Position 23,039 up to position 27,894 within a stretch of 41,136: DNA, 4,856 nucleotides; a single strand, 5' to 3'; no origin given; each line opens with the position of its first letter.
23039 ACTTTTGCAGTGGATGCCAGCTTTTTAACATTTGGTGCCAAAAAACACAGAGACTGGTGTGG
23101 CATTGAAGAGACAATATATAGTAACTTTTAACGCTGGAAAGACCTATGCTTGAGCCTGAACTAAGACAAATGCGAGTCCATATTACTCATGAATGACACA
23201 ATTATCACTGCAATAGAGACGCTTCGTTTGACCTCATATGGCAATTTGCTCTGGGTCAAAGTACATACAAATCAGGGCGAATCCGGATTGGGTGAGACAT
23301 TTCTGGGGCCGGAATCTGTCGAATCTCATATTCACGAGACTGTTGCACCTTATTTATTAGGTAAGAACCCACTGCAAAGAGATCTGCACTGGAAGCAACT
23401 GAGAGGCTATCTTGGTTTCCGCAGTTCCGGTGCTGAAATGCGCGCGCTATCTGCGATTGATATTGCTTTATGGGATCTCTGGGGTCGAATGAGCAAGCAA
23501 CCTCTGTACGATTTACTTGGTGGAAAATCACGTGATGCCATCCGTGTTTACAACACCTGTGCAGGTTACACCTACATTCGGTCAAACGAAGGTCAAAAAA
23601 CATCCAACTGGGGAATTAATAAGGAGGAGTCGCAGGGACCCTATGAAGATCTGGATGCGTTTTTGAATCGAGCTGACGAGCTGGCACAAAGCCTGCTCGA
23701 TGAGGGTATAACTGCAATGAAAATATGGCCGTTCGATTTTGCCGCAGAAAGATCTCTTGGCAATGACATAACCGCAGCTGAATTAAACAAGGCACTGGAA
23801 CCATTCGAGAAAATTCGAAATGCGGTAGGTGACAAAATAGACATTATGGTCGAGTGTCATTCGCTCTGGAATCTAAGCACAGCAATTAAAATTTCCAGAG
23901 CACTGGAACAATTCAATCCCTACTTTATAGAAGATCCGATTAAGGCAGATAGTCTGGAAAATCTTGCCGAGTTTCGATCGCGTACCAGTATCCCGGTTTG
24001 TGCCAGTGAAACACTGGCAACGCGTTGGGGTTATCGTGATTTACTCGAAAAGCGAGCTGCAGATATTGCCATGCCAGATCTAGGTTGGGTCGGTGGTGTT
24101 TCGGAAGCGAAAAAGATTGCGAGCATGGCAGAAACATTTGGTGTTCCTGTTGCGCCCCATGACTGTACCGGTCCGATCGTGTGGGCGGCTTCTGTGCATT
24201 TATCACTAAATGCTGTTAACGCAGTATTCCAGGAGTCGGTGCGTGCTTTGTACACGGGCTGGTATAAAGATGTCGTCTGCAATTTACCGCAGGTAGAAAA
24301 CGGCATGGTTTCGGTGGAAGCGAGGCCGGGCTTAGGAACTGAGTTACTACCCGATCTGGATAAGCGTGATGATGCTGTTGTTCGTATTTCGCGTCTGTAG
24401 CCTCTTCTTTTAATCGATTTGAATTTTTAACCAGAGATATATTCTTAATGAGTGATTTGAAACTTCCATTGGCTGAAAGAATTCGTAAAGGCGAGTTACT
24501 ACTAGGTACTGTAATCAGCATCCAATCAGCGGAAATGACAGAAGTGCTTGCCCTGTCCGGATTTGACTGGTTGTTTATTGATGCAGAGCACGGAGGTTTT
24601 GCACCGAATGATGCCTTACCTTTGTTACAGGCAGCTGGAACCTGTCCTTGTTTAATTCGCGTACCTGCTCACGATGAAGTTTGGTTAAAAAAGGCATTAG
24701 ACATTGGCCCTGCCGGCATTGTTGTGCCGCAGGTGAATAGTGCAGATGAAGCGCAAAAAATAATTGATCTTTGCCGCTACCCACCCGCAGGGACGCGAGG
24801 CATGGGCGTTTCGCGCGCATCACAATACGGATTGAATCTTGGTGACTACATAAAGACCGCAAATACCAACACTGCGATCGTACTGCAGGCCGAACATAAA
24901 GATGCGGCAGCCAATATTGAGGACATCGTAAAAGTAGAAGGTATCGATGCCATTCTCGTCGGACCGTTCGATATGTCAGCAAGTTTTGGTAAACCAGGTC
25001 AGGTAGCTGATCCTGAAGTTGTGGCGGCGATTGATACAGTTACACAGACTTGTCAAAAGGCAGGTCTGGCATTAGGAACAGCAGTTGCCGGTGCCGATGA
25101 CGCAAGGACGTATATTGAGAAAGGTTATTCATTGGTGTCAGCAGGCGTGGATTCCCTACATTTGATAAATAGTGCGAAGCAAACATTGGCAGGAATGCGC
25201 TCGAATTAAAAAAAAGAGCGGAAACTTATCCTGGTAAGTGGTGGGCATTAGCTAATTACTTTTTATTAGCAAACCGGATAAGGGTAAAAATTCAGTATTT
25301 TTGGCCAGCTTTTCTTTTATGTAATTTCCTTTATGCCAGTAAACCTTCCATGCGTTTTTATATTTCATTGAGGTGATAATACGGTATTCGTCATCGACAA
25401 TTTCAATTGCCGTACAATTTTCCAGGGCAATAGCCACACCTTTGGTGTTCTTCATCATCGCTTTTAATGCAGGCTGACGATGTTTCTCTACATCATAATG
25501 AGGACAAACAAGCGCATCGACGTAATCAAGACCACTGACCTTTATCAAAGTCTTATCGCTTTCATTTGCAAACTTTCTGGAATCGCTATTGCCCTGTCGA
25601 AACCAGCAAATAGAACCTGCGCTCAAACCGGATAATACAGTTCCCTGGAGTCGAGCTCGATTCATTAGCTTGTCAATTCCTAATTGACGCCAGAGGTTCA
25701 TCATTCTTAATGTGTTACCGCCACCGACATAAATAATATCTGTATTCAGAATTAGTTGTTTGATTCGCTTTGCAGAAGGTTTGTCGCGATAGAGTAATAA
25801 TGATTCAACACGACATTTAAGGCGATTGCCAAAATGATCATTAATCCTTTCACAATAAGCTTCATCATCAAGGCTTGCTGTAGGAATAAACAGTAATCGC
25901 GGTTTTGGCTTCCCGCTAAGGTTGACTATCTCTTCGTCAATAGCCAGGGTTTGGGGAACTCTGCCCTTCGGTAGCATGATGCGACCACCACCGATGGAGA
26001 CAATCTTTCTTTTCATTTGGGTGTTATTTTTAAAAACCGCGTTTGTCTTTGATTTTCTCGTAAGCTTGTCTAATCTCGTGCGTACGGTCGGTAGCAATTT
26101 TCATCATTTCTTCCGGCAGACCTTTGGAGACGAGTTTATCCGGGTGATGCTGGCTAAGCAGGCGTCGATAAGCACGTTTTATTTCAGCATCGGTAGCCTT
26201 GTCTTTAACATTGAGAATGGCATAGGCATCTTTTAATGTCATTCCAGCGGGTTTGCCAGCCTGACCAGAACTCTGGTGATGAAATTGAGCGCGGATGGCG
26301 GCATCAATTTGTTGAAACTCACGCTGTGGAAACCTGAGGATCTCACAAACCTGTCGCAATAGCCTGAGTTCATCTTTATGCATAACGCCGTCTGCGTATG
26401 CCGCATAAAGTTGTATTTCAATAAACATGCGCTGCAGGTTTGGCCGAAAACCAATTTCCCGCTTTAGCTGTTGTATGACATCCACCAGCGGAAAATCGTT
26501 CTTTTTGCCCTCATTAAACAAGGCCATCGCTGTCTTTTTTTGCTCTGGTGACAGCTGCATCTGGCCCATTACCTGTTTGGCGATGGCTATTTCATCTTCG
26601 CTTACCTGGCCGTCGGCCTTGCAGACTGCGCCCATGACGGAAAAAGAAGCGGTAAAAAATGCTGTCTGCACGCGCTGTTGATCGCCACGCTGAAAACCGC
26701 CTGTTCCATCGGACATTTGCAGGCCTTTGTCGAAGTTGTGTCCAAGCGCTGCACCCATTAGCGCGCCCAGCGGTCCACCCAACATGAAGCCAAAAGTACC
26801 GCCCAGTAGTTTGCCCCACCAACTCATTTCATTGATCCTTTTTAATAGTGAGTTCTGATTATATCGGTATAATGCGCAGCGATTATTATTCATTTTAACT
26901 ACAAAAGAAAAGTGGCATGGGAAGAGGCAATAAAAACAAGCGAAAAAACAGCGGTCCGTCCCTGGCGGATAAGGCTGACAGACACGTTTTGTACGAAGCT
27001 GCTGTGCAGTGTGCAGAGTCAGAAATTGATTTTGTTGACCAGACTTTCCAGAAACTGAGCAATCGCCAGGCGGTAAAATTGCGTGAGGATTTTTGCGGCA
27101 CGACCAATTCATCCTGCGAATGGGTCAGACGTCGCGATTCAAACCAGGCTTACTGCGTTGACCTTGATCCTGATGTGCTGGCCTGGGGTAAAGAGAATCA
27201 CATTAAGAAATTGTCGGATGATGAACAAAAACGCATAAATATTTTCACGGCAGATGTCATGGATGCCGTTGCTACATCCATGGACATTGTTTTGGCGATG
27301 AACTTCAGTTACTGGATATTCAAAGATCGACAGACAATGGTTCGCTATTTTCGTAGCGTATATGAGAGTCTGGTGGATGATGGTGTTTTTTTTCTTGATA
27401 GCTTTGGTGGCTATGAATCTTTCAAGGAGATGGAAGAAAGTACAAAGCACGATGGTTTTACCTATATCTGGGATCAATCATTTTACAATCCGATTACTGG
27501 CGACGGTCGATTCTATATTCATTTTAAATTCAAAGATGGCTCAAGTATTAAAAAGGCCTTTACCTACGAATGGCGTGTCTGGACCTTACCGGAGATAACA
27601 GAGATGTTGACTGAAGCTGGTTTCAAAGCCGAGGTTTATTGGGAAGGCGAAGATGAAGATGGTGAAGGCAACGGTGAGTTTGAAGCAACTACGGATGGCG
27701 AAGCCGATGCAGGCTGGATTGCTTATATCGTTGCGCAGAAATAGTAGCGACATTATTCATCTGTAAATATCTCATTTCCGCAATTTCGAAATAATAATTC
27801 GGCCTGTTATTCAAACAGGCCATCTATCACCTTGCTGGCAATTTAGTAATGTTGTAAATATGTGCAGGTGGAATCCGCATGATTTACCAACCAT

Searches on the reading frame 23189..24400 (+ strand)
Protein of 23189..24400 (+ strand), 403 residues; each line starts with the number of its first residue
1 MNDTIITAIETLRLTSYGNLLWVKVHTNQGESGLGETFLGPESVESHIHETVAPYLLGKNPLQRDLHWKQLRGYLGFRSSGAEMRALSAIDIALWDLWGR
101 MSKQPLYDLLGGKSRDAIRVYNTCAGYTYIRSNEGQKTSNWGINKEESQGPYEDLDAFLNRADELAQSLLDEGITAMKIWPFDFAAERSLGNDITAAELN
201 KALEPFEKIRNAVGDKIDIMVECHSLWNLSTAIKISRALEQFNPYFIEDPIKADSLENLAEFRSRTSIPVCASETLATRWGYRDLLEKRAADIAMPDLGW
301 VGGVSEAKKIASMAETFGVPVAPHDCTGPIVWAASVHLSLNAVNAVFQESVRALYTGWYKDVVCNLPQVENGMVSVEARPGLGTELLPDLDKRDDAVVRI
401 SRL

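Call 10: search_protein_families(library=pfam, proteins=[window:23189-24400:+])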
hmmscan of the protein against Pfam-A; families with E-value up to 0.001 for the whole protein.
window:23189-24400:+ (403 aa): 2 families
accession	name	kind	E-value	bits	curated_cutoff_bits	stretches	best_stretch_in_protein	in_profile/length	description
PF13378.12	MR_MLE_C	-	3.2e-61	207.3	29.4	1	164-389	4-218/219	Enolase C-terminal domain-like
PF02746.21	MR_MLE_N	-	5.3e-15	56.1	22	1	19-111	27-117/117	Mandelate racemase / muconate lactonizing enzyme, N-terminal domain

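Call 12: search_protein_families(library=ncbifam, proteins=[window:23189-24400:+])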
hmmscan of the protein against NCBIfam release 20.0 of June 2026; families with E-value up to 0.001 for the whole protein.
window:23189-24400:+ (403 aa): 16 families
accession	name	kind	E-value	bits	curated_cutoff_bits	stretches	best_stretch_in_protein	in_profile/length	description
NF040790.2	glucon_galact_dh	equivalog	3.4e-66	223.7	750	2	157-385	141-360/390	bifunctional D-gluconate/D-galactonate dehydratase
NF010624.0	PRK14017.1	equivalog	1.5e-63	215.2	311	2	166-386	132-352/382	galactonate dehydratase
NF043051.1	ManoateDhtManD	equivalog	2.9e-50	171.3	550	2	195-386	184-375/403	D-mannonate dehydratase ManD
NF040866.1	AraD_Arch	equivalog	9.2e-49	166.4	650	2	193-386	170-361/372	arabinonate dehydratase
NF011654.0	PRK15072.1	subfamily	2.7e-47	161.5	430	1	15-386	12-376/404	D-galactonate dehydratase family protein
NF047820.1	TalGalacDh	equivalog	5.8e-41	140.6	500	2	198-386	178-356/371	L-talarate/galactarate dehydratase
NF011968.0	PRK15440.1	equivalog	2.8e-37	128.6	393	2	197-390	190-387/395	L-rhamnonate dehydratase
TIGR02534.1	mucon_cyclo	subfamily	3.6e-27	95.4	334.95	2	193-389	164-358/368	muconate/chloromuconate family cycloisomerase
NF043002.1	HProlDhtase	equivalog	5.1e-20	71.6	500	2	215-392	185-358/366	cis-3-hydroxy-L-proline dehydratase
NF002782.0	PRK02901.1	equivalog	2.3e-09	36.7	288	1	200-315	118-233/328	o-succinylbenzoate synthase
TIGR03247.1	glucar-dehydr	equivalog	2.9e-09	36.2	828.7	1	84-387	106-398/441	glucarate dehydratase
NF042940.1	racemase_DgcA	equivalog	5.5e-09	35.7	400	1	202-320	152-265/323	N-acetyl-D-Glu racemase DgcA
TIGR01928.1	menC_lowGC_arch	equivalog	9.4e-09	34.7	200.65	1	217-317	175-274/325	o-succinylbenzoate synthase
NF011708.0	PRK15129.1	equivalog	1.4e-05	24.3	343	0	208-319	163-269/321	L-Ala-D/L-Glu epimerase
TIGR01927.1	menC_gam_Gplu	equivalog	0.00061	19.2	130.55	0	194-320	132-259/307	o-succinylbenzoate synthase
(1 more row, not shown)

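Call 61: search_solved_structures(query=window:23189-24400:+, max_evalue=1e-20)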
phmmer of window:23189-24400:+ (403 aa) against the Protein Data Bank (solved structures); distinct sequences matched with E-value up to 1e-20: 81 (the best 60 are shown).
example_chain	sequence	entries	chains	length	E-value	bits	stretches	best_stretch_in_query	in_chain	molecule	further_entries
2pod_A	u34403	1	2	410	5.9e-156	522.7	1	6-399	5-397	Mandelate racemase / muconate lactonizing enzyme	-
4dx3_A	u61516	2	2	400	4.9e-147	493.3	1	6-393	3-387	Mandelate racemase / muconate lactonizing enzyme family protein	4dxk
3dip_A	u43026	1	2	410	3.5e-102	345.6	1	6-401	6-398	enolase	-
2qq6_A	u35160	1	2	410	1.7e-48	168.8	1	6-386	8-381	Mandelate racemase/muconate lactonizing enzyme-like protein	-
2gl5_A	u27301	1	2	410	3.7e-48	167.7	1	14-392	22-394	putative dehydratase protein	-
4e6m_A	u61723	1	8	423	5.2e-48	167.2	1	14-392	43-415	Putative dehydratase protein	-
4e5t_A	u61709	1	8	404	4.4e-47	164.2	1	20-392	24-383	Mandelate racemase / muconate lactonizing enzyme, C-terminal domain protein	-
4j3z_A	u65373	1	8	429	5e-47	164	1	21-386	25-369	Mandelate racemase/muconate lactonizing enzyme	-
3t4w_A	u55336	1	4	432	1.6e-46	162.3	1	17-386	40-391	Mandelate racemase/muconate lactonizing enzyme family protein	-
3rcy_A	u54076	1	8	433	5.8e-46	160.5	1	151-386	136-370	Mandelate racemase/muconate lactonizing enzyme-like protein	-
2o56_A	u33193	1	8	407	8.3e-44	153.4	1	12-395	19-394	Putative mandelate racemase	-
2ox4_A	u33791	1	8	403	1.6e-43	152.4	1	20-395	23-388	Putative mandelate racemase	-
3rr1_A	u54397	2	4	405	4.2e-43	151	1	190-386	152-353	Putative D-galactonate dehydratase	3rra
4e4u_A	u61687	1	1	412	7.7e-43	150.2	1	18-394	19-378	Mandalate racemase/muconate lactonizing enzyme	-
3sjn_A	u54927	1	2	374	3.4e-40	141.5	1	207-390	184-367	Mandelate racemase/muconate lactonizing protein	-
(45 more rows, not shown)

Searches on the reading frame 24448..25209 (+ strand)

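Call 10: search_protein_families(library=pfam, proteins=[window:24448-25209:+])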
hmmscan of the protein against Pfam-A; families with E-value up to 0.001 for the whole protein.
window:24448-25209:+ (253 aa): 1 family
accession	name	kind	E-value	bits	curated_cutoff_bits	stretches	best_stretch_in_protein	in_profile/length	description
PF03328.21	HpcH_HpaI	-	2.7e-41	141.7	25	1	26-241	9-220/221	HpcH/HpaI aldolase/citrate lyase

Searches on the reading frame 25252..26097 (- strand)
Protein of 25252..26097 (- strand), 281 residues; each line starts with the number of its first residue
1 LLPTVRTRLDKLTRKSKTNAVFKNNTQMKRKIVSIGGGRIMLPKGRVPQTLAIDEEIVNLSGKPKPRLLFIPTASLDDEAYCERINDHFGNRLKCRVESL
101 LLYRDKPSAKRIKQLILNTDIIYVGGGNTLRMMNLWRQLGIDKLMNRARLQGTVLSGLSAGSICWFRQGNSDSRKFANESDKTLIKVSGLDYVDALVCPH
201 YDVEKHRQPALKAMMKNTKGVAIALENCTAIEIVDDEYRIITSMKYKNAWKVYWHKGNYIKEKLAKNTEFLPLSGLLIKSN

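Call 10: search_protein_families(library=pfam, proteins=[window:25252-26097:-])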
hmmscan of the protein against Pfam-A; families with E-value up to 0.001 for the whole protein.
window:25252-26097:- (281 aa): 1 family
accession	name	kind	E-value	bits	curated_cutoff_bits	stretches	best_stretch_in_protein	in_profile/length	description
PF03575.23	Peptidase_S51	-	9.7e-44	149.9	23.9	1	49-241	14-206/206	Peptidase family S51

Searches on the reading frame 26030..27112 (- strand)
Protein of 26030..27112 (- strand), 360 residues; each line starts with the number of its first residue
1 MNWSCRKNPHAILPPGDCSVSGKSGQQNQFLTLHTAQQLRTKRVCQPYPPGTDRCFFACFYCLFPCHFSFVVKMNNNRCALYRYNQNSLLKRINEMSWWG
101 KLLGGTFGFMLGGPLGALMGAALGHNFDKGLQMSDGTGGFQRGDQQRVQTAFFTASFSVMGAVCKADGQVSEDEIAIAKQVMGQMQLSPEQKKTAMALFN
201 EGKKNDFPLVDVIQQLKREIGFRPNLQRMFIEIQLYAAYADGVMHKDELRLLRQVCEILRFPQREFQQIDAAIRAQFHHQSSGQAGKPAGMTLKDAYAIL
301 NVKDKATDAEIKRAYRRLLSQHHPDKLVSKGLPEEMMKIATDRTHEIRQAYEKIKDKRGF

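Call 10: search_protein_families(library=pfam, proteins=[window:26030-27112:-])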
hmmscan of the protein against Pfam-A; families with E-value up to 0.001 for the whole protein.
window:26030-27112:- (360 aa): 2 families
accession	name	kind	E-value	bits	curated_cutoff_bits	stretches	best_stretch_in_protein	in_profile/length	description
PF05099.18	TerB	-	9e-21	74.8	24.4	1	155-270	3-117/118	Tellurite resistance protein TerB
PF00226.36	DnaJ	-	1.8e-12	47.6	27.8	1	295-357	1-56/63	DnaJ domain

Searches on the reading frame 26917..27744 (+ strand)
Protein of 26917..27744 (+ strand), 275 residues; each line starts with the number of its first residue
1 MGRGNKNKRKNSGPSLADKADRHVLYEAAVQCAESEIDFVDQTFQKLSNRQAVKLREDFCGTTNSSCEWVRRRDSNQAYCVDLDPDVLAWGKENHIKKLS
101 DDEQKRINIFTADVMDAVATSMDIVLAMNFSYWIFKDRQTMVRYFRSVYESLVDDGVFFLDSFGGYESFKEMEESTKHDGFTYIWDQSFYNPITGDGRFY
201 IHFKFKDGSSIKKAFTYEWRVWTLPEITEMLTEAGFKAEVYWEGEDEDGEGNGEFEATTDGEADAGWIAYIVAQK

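Call 46: search_protein_families(library=pfam, proteins=[window:26917-27744:+])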
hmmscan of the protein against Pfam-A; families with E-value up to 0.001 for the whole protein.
window:26917-27744:+ (275 aa): 3 families
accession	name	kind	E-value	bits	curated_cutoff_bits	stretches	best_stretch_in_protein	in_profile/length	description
PF08242.18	Methyltransf_12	-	5.3e-05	24.3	30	1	60-158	5-98/98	Methyltransferase domain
PF08241.18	Methyltransf_11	-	0.00016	22.7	21.2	1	60-159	5-94/95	Methyltransferase domain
PF13649.12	Methyltransf_25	-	0.00076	20.6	27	0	60-148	6-92/97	Methyltransferase domain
